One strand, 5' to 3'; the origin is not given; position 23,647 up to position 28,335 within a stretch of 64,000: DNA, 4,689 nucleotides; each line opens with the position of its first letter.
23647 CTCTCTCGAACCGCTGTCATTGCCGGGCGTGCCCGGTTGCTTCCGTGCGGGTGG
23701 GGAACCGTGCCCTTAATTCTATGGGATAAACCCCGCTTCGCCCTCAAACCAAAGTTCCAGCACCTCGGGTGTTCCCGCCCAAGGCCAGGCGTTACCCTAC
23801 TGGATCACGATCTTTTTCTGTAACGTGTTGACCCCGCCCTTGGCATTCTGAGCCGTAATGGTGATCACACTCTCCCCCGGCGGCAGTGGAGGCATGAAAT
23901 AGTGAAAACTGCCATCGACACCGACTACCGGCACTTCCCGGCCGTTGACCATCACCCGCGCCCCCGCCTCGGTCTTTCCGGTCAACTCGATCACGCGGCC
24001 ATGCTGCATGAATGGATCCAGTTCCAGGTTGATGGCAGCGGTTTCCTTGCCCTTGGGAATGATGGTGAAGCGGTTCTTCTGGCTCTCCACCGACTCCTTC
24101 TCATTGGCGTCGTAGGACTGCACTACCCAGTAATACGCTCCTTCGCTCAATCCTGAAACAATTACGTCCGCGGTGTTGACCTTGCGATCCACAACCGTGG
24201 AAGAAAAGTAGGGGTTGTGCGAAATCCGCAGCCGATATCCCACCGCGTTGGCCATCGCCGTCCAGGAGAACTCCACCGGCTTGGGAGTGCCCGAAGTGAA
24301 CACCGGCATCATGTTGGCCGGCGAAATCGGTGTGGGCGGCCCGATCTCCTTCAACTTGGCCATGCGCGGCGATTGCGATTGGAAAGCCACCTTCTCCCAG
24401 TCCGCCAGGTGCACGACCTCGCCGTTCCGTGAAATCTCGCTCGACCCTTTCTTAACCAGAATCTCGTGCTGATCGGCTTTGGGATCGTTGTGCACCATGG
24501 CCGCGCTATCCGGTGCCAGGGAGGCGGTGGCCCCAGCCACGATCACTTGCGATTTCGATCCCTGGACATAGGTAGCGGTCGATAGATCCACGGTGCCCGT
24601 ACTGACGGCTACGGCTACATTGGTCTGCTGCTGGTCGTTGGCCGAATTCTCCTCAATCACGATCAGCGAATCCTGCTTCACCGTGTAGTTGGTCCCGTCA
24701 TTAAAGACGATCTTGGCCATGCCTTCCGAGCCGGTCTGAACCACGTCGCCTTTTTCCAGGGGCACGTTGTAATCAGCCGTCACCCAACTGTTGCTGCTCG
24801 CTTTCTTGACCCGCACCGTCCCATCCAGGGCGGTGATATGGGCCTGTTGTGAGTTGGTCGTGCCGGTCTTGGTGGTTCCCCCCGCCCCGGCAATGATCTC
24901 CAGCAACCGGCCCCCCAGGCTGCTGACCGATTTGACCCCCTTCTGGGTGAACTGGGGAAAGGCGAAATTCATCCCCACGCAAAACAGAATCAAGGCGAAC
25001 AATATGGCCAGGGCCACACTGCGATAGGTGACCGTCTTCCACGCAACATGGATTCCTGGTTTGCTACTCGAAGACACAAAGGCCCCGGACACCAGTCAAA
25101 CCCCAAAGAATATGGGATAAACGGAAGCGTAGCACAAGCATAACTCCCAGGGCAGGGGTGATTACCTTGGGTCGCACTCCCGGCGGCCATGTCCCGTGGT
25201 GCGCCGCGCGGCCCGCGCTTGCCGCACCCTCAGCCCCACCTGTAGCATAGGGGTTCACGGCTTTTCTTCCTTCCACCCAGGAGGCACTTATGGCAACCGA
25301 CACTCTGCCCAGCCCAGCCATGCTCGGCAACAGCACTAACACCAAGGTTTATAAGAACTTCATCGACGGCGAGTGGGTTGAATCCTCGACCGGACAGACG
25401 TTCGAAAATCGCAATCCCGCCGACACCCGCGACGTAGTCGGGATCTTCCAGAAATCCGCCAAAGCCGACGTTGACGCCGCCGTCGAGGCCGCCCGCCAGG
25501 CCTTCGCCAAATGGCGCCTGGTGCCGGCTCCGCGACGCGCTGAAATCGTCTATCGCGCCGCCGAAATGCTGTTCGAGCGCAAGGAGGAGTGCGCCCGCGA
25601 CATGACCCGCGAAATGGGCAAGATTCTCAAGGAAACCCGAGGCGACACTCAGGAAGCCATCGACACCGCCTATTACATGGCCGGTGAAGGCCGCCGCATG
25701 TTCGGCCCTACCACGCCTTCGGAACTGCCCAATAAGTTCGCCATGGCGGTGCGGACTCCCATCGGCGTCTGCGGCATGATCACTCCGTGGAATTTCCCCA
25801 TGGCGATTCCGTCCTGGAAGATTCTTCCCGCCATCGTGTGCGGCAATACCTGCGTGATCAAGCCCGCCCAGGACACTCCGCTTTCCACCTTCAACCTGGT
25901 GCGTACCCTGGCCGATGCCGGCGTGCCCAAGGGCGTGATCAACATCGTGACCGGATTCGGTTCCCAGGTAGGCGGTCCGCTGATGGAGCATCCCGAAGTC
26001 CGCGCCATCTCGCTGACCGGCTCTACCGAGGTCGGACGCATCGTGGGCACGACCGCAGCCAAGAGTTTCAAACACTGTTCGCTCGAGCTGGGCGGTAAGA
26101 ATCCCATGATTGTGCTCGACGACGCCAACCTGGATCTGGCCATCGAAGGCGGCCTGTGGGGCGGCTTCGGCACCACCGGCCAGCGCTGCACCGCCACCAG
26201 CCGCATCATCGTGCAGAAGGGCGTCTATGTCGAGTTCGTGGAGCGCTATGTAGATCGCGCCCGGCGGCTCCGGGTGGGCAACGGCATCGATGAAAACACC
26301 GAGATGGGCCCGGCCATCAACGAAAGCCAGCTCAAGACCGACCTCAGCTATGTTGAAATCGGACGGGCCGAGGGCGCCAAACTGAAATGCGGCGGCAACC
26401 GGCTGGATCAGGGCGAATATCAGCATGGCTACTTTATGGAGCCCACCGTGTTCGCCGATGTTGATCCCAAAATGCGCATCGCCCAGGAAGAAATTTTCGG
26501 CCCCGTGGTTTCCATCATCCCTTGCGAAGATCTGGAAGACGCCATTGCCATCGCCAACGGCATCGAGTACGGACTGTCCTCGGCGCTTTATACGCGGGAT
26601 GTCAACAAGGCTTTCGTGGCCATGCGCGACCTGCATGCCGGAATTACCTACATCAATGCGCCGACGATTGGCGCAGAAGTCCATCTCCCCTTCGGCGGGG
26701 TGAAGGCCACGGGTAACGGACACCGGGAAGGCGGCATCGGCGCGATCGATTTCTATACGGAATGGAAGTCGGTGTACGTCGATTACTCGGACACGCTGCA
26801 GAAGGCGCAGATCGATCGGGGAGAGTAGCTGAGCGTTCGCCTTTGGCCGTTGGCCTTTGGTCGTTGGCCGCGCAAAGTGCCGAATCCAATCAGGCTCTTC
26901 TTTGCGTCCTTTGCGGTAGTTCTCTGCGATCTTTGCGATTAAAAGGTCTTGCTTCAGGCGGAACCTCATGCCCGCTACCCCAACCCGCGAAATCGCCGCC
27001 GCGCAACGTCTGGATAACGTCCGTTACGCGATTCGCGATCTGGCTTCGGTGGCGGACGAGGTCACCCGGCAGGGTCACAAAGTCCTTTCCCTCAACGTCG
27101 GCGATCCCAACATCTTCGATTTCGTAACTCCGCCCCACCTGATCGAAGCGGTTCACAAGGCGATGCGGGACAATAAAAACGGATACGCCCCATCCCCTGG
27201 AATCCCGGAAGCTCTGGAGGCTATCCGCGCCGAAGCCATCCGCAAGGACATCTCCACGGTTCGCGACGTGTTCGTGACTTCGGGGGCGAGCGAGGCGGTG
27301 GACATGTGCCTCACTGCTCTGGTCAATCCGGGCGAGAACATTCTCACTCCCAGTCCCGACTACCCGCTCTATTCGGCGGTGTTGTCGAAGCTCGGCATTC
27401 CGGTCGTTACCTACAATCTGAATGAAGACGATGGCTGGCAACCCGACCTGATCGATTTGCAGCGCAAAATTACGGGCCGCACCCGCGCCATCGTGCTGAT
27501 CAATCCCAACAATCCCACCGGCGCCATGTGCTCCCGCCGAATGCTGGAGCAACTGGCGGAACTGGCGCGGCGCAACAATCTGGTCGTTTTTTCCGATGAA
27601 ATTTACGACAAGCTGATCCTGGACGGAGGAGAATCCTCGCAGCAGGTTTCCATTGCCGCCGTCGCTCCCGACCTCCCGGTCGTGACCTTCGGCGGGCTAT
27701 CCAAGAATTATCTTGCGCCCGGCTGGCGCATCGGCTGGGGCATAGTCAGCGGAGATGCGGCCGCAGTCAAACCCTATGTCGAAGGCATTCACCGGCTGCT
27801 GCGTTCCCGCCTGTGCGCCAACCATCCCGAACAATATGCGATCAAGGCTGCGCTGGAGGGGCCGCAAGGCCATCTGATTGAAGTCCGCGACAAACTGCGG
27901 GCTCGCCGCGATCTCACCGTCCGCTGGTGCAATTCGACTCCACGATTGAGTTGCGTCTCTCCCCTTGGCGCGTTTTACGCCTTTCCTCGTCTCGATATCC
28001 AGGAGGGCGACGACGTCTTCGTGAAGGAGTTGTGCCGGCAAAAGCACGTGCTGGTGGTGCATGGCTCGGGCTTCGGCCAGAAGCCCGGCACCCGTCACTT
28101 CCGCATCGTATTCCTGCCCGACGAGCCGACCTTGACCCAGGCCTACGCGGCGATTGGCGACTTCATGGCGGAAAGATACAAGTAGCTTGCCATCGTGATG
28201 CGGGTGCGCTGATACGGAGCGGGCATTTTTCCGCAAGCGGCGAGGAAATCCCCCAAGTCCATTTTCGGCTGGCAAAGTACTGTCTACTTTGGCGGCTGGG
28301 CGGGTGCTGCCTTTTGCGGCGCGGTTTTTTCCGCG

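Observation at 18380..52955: Family of exact period-7 (heptamer) tandem arrays, mostly as inverted pairs, that make up whole intergenic spacers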

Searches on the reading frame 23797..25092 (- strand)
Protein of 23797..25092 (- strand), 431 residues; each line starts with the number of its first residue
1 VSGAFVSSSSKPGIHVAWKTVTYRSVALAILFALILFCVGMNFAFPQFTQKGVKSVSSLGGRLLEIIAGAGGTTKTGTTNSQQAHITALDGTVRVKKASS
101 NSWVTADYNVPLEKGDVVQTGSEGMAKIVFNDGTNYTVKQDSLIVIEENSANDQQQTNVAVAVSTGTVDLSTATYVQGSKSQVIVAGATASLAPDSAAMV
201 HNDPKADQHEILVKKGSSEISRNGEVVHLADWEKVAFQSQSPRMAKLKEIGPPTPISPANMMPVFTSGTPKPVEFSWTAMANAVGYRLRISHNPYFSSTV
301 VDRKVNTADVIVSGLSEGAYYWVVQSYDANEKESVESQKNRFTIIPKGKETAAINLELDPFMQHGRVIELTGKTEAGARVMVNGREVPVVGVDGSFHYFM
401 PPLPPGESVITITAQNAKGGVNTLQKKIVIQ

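Call 76: search_protein_families(library=pfam, proteins=[window:23797-25092:-])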
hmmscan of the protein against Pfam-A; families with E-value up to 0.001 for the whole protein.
window:23797-25092:- (431 aa): 1 family
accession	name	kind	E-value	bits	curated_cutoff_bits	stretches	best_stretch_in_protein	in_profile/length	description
PF04773.18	FecR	-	2e-05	25.4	24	1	116-191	1-72/97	FecR protein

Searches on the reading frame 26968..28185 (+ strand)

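Call 76: search_protein_families(library=pfam, proteins=[window:26968-28185:+])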
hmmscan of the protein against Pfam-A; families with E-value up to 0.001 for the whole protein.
window:26968-28185:+ (405 aa): 4 families
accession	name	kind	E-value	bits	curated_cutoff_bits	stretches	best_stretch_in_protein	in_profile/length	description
PF00155.27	Aminotran_1_2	-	6.4e-58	197.1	19.7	1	38-396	2-361/361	Aminotransferase class I and II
PF01041.23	DegT_DnrJ_EryC1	-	5.1e-07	29.7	19.8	1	98-210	39-145/360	DegT/DnrJ/EryC1/StrS aminotransferase family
PF12897.13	Asp_aminotransf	-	0.00063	19.1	27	1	123-235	125-242/421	Aspartate amino-transferase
PF00266.25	Aminotran_5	-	0.00089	18.8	21.5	0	97-210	58-175/371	Aminotransferase class-V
